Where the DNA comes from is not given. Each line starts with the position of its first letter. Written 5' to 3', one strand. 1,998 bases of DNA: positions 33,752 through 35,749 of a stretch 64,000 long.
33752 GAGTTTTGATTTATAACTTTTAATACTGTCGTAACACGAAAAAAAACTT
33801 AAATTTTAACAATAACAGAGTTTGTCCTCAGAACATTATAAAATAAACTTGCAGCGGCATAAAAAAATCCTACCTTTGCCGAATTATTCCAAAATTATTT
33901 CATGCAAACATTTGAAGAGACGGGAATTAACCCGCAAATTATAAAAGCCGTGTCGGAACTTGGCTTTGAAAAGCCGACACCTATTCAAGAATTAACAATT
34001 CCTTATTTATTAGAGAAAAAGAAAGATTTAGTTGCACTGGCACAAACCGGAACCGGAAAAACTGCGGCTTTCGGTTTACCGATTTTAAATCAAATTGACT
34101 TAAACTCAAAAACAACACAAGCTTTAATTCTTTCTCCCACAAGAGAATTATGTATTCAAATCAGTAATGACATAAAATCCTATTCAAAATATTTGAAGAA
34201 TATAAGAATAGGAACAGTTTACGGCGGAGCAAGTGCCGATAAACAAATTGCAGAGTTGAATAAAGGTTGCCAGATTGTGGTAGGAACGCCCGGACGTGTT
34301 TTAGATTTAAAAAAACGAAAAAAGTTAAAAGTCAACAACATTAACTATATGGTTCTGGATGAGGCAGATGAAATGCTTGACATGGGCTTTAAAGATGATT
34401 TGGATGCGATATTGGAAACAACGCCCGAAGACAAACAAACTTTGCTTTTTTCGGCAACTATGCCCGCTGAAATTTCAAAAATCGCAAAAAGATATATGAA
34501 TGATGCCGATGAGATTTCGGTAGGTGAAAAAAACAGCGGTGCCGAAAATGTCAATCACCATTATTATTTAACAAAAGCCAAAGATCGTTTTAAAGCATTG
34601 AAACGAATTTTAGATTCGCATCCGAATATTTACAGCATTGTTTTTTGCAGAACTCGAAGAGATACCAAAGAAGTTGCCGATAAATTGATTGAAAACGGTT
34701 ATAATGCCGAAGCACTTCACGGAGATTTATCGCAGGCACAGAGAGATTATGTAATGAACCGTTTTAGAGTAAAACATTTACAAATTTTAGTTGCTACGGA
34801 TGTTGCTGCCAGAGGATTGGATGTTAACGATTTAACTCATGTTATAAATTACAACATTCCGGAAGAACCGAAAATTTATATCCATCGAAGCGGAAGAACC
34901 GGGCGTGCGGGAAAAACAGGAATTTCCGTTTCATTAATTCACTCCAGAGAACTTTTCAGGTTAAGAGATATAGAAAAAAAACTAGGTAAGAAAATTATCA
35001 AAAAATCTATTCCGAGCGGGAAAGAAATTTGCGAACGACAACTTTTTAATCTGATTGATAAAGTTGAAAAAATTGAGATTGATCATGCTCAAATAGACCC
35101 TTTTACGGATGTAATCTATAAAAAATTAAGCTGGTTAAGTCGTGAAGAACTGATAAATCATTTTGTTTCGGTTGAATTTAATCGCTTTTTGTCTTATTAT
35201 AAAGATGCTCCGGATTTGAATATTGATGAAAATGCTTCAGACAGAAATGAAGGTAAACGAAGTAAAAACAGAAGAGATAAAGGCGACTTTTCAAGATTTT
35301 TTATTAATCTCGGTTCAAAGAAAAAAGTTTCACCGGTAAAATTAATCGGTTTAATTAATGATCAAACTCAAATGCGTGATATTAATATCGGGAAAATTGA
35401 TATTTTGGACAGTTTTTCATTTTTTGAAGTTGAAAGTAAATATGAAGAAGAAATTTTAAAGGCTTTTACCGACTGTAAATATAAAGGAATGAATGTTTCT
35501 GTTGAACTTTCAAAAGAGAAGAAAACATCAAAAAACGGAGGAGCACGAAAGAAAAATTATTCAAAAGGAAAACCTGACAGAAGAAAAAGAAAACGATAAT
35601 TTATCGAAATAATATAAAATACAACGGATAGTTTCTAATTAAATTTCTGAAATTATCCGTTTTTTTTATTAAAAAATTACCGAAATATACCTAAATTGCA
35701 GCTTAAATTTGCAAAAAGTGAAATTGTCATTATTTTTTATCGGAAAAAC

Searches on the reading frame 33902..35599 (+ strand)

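Call 43: search_protein_families(library=pfam, proteins=[window:33902-35599:+], max_evalue=0.00001)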
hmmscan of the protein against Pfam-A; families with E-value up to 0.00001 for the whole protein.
window:33902-35599:+ (565 aa): 4 families
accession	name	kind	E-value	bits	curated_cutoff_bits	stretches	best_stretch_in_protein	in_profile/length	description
PF00270.35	DEAD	-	5.1e-52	176.4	26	1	26-193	1-166/167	DEAD/DEAH box helicase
PF00271.37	Helicase_C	-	1.3e-33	116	23.5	1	229-337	2-110/110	Helicase conserved C-terminal domain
PF03880.21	DbpA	-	7.5e-21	74.4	25.6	1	465-535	1-71/72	DbpA RNA binding domain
PF04851.21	ResIII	-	3e-10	40.7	22.5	1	38-187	21-162/164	Type III restriction enzyme, res subunit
